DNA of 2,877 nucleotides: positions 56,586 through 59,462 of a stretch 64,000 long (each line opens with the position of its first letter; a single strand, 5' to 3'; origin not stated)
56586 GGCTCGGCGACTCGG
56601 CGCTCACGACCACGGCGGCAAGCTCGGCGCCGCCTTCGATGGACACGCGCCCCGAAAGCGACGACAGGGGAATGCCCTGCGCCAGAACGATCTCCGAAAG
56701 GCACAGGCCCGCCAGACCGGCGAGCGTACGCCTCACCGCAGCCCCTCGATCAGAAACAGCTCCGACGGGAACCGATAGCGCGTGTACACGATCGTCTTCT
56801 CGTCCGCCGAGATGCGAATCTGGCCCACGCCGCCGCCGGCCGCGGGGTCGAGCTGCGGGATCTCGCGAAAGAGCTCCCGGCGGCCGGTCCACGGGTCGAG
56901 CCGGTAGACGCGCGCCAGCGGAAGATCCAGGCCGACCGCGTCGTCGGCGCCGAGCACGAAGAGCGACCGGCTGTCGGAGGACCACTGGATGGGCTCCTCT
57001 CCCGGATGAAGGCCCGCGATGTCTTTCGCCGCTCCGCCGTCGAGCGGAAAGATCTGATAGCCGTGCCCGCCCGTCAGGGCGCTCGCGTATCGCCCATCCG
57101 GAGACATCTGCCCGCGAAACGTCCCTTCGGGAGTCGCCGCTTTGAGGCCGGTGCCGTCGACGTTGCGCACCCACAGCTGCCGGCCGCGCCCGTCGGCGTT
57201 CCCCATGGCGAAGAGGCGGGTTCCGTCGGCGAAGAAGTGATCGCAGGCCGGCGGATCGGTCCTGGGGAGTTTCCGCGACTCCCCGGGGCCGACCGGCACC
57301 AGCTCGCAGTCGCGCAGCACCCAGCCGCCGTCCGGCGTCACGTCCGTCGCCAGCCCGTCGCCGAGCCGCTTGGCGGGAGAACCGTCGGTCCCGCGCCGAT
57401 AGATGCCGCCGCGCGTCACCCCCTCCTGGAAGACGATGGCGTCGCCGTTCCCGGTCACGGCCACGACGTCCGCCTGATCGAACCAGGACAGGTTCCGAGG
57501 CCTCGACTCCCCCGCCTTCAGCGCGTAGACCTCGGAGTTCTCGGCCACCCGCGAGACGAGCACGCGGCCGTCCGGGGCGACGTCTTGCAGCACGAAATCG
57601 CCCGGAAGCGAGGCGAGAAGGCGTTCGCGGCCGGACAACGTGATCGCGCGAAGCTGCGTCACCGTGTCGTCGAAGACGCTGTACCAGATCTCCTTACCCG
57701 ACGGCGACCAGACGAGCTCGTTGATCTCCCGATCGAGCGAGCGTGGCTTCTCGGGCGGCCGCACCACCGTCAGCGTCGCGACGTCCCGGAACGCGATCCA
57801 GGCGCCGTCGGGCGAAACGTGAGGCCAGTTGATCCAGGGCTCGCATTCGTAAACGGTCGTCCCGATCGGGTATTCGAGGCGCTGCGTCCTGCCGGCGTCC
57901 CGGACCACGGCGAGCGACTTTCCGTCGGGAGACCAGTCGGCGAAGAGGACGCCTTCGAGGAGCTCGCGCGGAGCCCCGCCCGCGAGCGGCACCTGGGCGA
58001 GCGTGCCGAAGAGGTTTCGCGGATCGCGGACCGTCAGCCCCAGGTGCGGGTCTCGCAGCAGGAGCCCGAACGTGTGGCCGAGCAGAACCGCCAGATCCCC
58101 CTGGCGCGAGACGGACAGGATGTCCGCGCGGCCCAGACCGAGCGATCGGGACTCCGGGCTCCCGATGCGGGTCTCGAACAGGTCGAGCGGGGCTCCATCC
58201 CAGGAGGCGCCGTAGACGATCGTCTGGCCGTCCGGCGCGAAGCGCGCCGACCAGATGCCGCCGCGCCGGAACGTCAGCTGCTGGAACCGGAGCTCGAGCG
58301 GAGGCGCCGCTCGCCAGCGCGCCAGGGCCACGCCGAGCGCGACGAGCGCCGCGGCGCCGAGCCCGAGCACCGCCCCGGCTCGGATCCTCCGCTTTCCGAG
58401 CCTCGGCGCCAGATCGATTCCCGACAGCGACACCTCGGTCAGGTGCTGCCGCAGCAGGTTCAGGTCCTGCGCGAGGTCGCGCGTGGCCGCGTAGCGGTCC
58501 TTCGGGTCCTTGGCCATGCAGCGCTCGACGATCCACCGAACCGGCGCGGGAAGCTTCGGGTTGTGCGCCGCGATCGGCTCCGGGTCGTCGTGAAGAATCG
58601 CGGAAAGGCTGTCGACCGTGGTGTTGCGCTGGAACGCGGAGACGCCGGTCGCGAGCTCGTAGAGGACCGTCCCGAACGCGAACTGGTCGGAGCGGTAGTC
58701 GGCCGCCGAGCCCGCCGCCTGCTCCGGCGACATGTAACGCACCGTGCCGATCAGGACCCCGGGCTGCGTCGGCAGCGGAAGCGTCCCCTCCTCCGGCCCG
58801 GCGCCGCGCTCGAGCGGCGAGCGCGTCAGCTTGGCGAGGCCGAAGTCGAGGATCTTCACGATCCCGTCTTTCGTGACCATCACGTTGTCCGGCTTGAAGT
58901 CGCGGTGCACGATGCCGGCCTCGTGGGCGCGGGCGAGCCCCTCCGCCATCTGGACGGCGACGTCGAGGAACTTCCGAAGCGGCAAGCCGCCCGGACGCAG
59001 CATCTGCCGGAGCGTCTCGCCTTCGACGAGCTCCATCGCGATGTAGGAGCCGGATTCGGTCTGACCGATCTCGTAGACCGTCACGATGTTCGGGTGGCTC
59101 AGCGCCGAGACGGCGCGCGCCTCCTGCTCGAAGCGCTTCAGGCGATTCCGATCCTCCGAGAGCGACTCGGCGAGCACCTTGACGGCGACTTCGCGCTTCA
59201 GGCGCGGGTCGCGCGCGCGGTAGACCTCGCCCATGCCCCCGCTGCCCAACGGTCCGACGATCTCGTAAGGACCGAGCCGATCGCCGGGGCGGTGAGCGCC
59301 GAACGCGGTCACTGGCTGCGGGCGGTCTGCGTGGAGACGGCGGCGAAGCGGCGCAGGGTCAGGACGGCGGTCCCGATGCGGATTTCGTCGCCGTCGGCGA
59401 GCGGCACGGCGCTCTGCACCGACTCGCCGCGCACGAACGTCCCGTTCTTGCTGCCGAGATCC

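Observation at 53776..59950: Translationally coupled wHTH-FHA regulator -> TolB-propeller Ser/Thr kinase -> TonB-dependent-receptor-like OMP: a possible kinase-based trans-envelope signalling module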

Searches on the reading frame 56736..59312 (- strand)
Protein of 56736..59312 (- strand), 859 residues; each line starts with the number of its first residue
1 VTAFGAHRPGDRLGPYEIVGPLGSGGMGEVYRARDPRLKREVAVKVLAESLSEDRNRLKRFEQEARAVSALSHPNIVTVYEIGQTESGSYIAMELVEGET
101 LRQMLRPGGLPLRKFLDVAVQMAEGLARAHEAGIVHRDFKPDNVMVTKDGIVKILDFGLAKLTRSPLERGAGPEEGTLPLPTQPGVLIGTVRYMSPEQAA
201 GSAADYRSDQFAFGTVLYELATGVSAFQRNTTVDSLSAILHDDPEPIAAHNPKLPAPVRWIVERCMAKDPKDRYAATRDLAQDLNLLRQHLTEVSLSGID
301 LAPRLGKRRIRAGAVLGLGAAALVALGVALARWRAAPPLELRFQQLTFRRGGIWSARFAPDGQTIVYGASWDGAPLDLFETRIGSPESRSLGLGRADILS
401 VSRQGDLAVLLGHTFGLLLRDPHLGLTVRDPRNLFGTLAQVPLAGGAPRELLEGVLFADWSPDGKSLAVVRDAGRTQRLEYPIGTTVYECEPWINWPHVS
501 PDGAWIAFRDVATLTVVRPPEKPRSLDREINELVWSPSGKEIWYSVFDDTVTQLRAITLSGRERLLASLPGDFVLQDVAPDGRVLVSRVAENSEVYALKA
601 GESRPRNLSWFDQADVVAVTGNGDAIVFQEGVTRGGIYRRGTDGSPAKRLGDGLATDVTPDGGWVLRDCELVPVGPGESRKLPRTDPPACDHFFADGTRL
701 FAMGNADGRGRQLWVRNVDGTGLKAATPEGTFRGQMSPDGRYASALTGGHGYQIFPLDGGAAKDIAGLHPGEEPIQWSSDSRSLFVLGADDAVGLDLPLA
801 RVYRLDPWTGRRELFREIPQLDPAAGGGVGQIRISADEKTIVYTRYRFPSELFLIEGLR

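Call 10: search_protein_families(library=pfam, proteins=[window:56736-59312:-], max_evalue=0.01)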
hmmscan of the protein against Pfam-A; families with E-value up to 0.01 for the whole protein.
window:56736-59312:- (859 aa): 8 families
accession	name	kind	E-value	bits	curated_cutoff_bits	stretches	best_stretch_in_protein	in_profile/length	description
PF00069.31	Pkinase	-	1.4e-46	159.5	31.7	1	16-278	1-256/263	Protein kinase domain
PF07714.23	PK_Tyr_Ser-Thr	-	6.6e-36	124.4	23.1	1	20-275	5-250/258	Protein tyrosine and serine/threonine kinase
PF03109.22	ABC1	-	6.8e-07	29.1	22.9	1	58-161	117-215/244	ABC1 atypical kinase-like domain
PF07676.18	PD40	-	4.9e-06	26.8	20.9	0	460-474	16-32/38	WD40-like Beta Propeller Repeat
PF01636.29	APH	-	5.3e-06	26.8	23.2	1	119-162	155-199/239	Phosphotransferase enzyme family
PF12894.13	ANAPC4_WD40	-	0.0016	19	22.9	0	459-491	45-77/91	Anaphase-promoting complex subunit 4 WD40 domain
PF00400.38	WD40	-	0.0063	17.5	27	0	351-373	12-33/39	WD domain, G-beta repeat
PF25174.1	Beta-prop_THOC3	-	0.0081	15.6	305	0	504-586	110-187/272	THOC3 beta-propeller domain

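Call 18: search_protein_families(library=ncbifam, proteins=[window:56736-59312:-], max_evalue=0.01)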
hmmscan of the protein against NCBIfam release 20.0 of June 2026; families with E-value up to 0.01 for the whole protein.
window:56736-59312:- (859 aa): 25 families
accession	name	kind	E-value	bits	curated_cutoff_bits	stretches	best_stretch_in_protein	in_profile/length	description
NF033483.0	PknB_PASTA_kin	equivalog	3.4e-87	293.8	450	1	16-287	9-268/563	Stk1 family PASTA domain-containing Ser/Thr kinase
NF052427.1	StpK7MSMEG_1200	equivalog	5.3e-57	193.6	900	1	12-335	5-318/601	serine/threonine protein kinase StpK7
NF009651.0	PRK13184.1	equivalog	1.1e-46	159.3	839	1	14-285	2-288/932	serine/threonine-protein kinase PknD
NF047741.1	antiphage_MADS6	equivalog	8.6e-46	156.7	460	2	113-289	299-462/612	methylation-associated defense system protein kinase MAD6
TIGR03903.1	TOMM_kin_cyc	equivalog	9.6e-38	129.7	705.75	1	40-309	4-266/1267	TOMM system kinase/cyclase fusion protein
NF053615.1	SerThrKinAfsKStmc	equivalog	7.9e-33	114.1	1300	1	11-284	10-264/809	protein serine/threonine kinase AfsK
NF038150.1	lanthi_synth_IV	equivalog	9.6e-27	93.6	650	1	27-286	202-455/851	class IV lanthionine synthetase LanL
NF033442.0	BREX_PglW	equivalog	3.2e-19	68.2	990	2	8-169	505-669/1391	BREX system serine/threonine kinase PglW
NF038151.1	lanthi_synth_III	equivalog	5e-15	55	575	1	15-165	221-388/833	class III lanthionine synthetase LanKC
TIGR03724.2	arch_bud32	equivalog_domain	1e-13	51.3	125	1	55-165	34-136/193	KEOPS complex kinase/ATPase Bud32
NF058632.1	SerThrKinPrkT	equivalog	4.9e-12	45.5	280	1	16-156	23-161/322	serine/threonine protein kinase PrkT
NF011463.0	PRK14879.1-4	equivalog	8.8e-12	44.9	188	1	54-166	58-166/237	Kae1-associated kinase Bud32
NF007174.0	PRK09605.1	equivalog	6.8e-11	41.3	447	1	53-165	375-478/535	bifunctional N(6)-L-threonylcarbamoyladenine synthase/serine/threonine protein kinase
NF011464.0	PRK14879.1-7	equivalog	8.8e-11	42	246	1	74-163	68-152/221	Kae1-associated kinase Bud32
TIGR02800.1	propeller_TolB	equivalog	3.6e-09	36.1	343.15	1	535-658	198-326/418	Tol-Pal system beta propeller repeat protein TolB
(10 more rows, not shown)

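Call 82: search_protein_families(library=padloc, proteins=[window:56736-59312:-], max_evalue=0.001)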
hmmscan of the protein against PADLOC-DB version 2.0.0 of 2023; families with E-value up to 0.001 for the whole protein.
window:56736-59312:- (859 aa): 33 families (the best 25 are shown)
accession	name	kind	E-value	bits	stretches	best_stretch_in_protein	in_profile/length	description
PDLC04042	PD-T4-6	-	3.9e-87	290.6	1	14-292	9-277/292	-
PDLC04061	PD-T4-6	-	6e-85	284.7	1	14-293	16-289/510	-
PDLC04053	PD-T4-6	-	6.1e-82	273.5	1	10-285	5-269/311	-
PDLC04060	PD-T4-6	-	2.5e-80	268.7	1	14-289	8-271/486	-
PDLC04043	PD-T4-6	-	1.1e-77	260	1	8-323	9-319/452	-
PDLC04057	PD-T4-6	-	3.9e-76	254.9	1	15-285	9-268/443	-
PDLC04039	PD-T4-6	-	1.1e-73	246.8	1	2-283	2-271/458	-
PDLC04052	PD-T4-6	-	3.7e-71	238.8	1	15-287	10-276/496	-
PDLC04047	PD-T4-6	-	8.2e-71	236.7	1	13-286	9-271/327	-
PDLC04054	PD-T4-6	-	2.5e-70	235.6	1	14-285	11-271/347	-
PDLC01088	C3a189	-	3.3e-67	225.7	1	12-387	3-316/840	kinase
PDLC04138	mad6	-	5.7e-67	225.1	1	8-288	45-314/659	mads_6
PDLC04041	PD-T4-6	-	1.7e-61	206.8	1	9-284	23-290/443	-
PDLC04048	PD-T4-6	-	1.8e-60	203.2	1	15-285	11-270/354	-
PDLC04064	PD-T4-6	-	1e-58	197.1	1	12-299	18-292/369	-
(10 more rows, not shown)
